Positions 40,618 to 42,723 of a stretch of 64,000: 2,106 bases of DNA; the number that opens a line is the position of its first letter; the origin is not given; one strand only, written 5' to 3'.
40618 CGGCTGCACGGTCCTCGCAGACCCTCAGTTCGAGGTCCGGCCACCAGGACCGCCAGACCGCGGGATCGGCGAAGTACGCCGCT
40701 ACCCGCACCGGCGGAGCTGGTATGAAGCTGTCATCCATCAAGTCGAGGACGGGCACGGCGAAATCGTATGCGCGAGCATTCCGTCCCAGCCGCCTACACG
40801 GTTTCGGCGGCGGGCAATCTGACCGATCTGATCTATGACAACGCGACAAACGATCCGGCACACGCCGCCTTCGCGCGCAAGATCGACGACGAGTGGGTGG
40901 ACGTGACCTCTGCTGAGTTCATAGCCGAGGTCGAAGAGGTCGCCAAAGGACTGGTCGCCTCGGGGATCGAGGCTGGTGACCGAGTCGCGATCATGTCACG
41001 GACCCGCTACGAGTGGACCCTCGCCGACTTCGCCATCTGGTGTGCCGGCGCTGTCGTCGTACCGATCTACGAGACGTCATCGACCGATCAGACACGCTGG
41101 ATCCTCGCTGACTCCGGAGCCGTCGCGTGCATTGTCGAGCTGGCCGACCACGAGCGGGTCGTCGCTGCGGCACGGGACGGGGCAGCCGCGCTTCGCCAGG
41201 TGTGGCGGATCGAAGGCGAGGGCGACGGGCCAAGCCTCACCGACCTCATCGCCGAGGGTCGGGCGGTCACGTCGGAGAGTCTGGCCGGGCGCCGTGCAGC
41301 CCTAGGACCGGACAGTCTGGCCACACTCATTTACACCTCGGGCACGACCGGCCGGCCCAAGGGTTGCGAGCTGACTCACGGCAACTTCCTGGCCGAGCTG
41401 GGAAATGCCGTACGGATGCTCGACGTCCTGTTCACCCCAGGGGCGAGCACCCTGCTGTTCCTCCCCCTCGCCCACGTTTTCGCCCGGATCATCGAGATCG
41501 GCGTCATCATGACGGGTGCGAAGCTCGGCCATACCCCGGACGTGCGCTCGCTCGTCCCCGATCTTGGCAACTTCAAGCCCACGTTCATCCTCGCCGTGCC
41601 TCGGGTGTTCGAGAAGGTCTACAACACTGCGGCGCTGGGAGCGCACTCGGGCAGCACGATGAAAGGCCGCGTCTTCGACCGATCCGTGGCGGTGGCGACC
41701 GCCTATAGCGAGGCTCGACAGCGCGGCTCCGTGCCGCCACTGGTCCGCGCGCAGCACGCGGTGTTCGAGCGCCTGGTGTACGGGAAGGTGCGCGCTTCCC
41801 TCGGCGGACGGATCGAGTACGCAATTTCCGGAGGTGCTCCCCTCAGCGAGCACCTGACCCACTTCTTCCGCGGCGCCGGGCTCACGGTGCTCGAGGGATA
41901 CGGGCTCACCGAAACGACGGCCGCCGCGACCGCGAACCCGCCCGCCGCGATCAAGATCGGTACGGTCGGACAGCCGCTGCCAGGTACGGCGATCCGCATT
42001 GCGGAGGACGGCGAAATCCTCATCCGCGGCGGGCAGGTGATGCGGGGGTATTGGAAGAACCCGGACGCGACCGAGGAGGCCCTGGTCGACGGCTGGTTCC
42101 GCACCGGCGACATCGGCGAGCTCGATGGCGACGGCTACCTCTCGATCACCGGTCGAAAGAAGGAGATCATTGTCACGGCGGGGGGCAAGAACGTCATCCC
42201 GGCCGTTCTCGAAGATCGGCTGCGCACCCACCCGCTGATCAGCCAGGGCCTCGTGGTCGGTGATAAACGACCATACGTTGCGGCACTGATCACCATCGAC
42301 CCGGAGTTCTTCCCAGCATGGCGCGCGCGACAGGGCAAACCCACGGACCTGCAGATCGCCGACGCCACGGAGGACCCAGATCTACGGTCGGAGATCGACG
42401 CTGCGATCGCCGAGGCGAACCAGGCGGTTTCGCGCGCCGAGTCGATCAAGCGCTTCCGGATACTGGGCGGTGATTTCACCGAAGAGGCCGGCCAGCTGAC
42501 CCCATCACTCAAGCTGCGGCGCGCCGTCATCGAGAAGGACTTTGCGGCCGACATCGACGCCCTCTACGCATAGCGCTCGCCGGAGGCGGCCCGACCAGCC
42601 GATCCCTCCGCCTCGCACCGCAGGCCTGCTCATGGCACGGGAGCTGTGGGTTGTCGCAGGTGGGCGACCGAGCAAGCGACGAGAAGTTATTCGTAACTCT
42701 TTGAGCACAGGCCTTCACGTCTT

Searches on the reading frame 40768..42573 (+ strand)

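Call 44: search_protein_families(library=pfam, proteins=[window:40768-42573:+], max_evalue=0.00001)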
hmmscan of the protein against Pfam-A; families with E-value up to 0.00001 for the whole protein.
window:40768-42573:+ (601 aa): 2 families
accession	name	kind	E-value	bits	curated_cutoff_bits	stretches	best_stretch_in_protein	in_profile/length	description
PF00501.34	AMP-binding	-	1.4e-75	255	29.9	1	25-429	4-384/384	AMP-binding enzyme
PF23562.2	AMP-binding_C_3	-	4e-14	53.5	20.8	1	466-601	2-121/124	AMP-binding enzyme C-terminal domain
